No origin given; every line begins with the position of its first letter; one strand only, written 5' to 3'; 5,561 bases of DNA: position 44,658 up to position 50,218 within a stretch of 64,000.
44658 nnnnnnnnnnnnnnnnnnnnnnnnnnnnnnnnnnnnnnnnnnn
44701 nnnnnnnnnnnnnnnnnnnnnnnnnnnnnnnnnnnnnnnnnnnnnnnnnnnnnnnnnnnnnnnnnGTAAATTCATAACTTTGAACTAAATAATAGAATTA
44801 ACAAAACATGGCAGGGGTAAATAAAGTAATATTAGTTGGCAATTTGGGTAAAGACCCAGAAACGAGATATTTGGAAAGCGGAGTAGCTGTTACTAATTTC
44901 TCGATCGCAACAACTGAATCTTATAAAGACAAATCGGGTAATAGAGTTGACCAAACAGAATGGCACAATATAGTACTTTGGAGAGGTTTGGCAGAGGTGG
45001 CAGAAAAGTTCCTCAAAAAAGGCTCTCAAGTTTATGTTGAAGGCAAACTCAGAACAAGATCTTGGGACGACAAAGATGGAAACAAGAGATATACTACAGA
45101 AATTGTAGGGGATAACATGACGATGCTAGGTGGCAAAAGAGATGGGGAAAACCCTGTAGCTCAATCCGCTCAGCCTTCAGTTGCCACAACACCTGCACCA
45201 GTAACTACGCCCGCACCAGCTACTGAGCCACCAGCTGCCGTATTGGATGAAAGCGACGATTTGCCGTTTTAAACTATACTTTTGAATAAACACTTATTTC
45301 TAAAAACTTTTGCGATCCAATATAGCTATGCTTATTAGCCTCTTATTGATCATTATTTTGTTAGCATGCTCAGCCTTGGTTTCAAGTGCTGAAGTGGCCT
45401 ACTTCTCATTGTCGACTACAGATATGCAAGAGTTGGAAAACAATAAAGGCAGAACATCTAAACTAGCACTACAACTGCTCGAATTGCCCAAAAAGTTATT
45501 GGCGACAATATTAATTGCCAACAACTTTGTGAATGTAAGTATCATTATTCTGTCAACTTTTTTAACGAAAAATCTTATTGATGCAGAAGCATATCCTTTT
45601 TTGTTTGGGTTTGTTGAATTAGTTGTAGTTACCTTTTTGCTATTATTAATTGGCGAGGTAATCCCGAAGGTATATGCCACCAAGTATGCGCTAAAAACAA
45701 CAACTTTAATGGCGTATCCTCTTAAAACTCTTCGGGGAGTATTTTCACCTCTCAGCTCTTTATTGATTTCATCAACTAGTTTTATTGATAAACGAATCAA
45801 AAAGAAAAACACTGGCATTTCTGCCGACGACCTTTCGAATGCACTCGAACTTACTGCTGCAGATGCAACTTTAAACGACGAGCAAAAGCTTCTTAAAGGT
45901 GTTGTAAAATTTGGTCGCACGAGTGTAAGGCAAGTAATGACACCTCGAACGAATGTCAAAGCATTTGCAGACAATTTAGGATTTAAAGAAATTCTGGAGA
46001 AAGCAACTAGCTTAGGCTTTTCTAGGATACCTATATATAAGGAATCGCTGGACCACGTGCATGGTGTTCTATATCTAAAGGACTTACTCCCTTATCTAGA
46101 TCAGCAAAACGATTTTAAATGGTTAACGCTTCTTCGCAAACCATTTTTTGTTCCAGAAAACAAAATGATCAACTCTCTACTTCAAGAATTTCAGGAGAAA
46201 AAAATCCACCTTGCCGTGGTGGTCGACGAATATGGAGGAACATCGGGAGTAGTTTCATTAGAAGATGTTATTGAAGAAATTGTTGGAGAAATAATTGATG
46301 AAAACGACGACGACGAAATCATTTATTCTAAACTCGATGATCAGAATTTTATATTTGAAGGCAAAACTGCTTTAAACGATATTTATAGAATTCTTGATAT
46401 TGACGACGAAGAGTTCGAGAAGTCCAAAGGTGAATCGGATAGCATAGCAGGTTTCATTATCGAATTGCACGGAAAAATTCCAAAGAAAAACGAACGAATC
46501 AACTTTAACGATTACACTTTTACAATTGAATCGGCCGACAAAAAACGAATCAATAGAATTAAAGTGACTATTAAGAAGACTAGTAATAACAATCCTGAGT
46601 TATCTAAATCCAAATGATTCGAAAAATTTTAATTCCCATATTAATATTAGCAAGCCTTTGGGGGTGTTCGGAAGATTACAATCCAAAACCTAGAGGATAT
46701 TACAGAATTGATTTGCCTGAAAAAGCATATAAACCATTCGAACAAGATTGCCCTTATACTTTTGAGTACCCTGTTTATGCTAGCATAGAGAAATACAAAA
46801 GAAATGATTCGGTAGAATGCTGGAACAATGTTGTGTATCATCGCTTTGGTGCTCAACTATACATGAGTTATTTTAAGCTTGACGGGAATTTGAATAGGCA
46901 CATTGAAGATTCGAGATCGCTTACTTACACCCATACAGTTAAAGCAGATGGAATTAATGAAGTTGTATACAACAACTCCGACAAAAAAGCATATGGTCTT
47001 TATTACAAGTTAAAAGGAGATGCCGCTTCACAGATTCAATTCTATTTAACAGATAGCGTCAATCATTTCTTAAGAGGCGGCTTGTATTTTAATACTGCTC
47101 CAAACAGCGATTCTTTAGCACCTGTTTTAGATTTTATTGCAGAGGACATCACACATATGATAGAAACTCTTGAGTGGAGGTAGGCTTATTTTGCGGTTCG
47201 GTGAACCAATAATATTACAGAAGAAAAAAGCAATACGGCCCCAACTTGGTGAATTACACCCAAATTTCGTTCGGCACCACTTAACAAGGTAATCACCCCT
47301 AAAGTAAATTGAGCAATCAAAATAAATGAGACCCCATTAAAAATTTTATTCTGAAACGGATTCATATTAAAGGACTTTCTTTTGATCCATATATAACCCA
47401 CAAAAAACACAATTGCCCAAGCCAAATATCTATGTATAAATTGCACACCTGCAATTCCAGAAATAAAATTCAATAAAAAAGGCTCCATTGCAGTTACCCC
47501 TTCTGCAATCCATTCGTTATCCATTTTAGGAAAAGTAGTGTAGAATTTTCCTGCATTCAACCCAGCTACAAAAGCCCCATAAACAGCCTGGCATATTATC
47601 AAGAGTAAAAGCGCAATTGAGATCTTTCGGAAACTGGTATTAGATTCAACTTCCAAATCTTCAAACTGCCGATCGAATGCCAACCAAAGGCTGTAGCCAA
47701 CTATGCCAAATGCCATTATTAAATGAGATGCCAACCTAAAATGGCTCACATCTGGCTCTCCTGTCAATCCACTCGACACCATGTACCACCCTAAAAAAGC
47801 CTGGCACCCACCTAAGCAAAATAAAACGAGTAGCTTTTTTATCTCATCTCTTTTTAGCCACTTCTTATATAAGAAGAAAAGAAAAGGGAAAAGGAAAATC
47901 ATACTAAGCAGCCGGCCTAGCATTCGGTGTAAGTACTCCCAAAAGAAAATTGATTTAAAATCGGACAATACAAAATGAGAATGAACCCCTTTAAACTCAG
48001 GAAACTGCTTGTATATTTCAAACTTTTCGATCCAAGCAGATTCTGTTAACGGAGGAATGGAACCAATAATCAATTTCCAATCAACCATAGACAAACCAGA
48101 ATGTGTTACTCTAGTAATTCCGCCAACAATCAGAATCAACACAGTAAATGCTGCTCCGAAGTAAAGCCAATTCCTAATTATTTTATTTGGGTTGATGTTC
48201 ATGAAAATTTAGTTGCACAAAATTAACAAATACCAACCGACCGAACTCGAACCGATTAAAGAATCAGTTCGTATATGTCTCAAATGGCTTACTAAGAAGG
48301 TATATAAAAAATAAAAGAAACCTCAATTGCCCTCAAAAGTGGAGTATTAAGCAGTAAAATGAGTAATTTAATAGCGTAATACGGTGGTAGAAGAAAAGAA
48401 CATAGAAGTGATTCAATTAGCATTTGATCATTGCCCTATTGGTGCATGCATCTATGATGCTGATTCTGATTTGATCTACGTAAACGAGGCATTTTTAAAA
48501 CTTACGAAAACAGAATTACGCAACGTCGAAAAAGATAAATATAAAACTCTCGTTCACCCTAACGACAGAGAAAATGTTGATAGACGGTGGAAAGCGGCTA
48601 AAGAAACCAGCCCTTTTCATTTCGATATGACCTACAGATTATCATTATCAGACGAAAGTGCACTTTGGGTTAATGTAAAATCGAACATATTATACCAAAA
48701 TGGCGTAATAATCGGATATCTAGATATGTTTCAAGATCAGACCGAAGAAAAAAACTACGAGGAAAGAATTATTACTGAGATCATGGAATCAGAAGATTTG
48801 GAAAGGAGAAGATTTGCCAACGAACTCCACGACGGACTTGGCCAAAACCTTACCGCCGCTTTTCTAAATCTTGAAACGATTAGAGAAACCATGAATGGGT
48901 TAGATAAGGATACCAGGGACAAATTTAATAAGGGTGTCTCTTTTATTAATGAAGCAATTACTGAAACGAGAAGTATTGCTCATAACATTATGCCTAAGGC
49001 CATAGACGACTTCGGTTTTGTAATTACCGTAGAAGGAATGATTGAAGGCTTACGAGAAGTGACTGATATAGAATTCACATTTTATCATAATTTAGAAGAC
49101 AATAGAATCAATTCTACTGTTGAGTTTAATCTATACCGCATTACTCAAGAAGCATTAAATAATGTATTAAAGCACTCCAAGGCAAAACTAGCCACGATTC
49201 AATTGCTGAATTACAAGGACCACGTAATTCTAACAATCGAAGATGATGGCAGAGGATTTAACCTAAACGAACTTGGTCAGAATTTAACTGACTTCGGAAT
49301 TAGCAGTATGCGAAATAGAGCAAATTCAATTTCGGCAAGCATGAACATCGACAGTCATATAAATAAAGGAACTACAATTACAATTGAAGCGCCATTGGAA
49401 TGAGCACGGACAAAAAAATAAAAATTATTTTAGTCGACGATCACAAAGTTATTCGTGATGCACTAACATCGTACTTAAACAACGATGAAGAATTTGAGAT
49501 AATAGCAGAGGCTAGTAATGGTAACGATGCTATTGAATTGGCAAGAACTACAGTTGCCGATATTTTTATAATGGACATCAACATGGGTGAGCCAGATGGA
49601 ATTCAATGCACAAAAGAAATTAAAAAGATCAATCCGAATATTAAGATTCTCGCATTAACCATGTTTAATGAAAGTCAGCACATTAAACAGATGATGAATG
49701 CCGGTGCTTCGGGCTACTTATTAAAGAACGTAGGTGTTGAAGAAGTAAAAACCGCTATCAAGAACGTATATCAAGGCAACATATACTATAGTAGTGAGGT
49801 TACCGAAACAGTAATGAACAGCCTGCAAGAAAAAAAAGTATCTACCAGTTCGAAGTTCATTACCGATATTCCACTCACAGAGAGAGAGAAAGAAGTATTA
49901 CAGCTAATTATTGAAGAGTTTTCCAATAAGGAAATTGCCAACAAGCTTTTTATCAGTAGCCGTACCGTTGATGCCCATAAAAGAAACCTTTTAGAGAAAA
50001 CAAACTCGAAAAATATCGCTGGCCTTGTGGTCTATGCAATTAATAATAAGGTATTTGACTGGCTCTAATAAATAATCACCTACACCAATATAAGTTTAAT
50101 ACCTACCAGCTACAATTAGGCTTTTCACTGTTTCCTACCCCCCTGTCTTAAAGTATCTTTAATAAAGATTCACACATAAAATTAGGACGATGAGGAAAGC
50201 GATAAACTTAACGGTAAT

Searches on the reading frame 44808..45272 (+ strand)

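Call 53: search_protein_families(library=pfam, proteins=[window:44808-45272:+], max_evalue=0.0001)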
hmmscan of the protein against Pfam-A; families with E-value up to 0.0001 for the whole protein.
window:44808-45272:+ (154 aa): 1 family
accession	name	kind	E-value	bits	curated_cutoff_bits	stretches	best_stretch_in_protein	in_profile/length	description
PF00436.31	SSB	-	3.1e-40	136.9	26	1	4-107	1-104/104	Single-strand binding protein family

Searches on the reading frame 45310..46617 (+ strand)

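Call 53: search_protein_families(library=pfam, proteins=[window:45310-46617:+], max_evalue=0.0001)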
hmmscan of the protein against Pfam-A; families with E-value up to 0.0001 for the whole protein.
window:45310-46617:+ (435 aa): 3 families
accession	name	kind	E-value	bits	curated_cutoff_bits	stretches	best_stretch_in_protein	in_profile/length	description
PF01595.25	CNNM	-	5.2e-34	117.9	28.4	1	12-189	1-178/181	Cyclin M transmembrane N-terminal domain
PF03471.22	CorC_HlyC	-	8.6e-18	64.6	27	1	341-421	2-79/81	Transporter associated domain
PF00571.33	CBS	-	3.3e-12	47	24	1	276-325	7-56/57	CBS domain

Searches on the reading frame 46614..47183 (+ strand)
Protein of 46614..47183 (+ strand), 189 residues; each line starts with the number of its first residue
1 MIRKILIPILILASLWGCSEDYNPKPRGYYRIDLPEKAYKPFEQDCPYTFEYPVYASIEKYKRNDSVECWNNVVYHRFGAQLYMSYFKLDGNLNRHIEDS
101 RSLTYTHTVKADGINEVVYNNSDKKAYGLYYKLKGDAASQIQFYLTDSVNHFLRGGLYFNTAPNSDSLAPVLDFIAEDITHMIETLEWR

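Call 53: search_protein_families(library=pfam, proteins=[window:46614-47183:+], max_evalue=0.0001)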
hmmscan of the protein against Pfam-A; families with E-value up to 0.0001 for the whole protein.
window:46614-47183:+ (189 aa): 1 family
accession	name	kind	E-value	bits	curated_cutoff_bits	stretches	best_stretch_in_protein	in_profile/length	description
PF25593.1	GldD_lipo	-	1.4e-69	233.8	27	1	20-188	2-170/170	Gliding motility lipoprotein GldD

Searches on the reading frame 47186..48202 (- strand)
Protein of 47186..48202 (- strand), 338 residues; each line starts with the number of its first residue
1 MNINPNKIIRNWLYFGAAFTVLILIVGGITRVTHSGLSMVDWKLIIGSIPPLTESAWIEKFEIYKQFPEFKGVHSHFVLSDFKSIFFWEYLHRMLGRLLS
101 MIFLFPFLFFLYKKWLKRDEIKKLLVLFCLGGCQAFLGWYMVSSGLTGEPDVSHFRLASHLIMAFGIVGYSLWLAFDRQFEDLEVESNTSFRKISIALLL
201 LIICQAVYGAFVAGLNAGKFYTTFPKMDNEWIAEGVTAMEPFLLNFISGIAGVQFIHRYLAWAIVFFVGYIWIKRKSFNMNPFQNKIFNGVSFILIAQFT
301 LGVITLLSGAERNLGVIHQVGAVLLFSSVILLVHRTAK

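Call 53: search_protein_families(library=pfam, proteins=[window:47186-48202:-], max_evalue=0.0001)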
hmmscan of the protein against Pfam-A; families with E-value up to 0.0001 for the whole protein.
window:47186-48202:- (338 aa): 1 family
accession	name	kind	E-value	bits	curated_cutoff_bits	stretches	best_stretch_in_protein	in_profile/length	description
PF02628.20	COX15-CtaA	-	2.8e-93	312.9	29.9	1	11-329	2-321/322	Cytochrome oxidase assembly protein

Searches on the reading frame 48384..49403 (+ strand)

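Call 53: search_protein_families(library=pfam, proteins=[window:48384-49403:+], max_evalue=0.0001)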
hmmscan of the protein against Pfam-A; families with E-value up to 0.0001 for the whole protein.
window:48384-49403:+ (339 aa): 7 families
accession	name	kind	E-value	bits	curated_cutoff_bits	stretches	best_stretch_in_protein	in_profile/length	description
PF07730.19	HisKA_3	-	1.5e-12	48.3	24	1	140-205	1-66/68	Histidine kinase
PF02518.31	HATPase_c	-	2.1e-10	41.5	26.4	1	248-338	4-109/111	Histidine kinase-, DNA gyrase B-, and HSP90-like ATPase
PF08447.18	PAS_3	-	9.6e-08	32.6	25.6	1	31-110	2-83/89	PAS fold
PF08448.16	PAS_4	-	1.8e-07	31.8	23.1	1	14-123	1-109/110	PAS fold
PF13188.13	PAS_8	-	3.1e-05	24.1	21.8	0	10-64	3-55/65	PAS domain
PF00989.32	PAS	-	7.4e-05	23.2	22.6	0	13-118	6-112/113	PAS fold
PF13426.13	PAS_9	-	8e-05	23.3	27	0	20-121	3-103/103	PAS domain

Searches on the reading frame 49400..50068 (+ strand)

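Call 53: search_protein_families(library=pfam, proteins=[window:49400-50068:+], max_evalue=0.0001)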
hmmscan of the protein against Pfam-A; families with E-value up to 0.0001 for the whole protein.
window:49400-50068:+ (222 aa): 3 families
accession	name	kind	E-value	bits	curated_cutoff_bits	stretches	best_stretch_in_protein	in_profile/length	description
PF00072.30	Response_reg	-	9.2e-28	97.1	30.2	1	9-121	1-111/111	Response regulator receiver domain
PF00196.25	GerE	-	2.5e-18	65.9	23.5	1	158-213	2-57/57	Bacterial regulatory proteins, luxR family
PF08281.18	Sigma70_r4_2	-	4.5e-05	23.4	25.7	1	159-194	11-47/54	Sigma-70, region 4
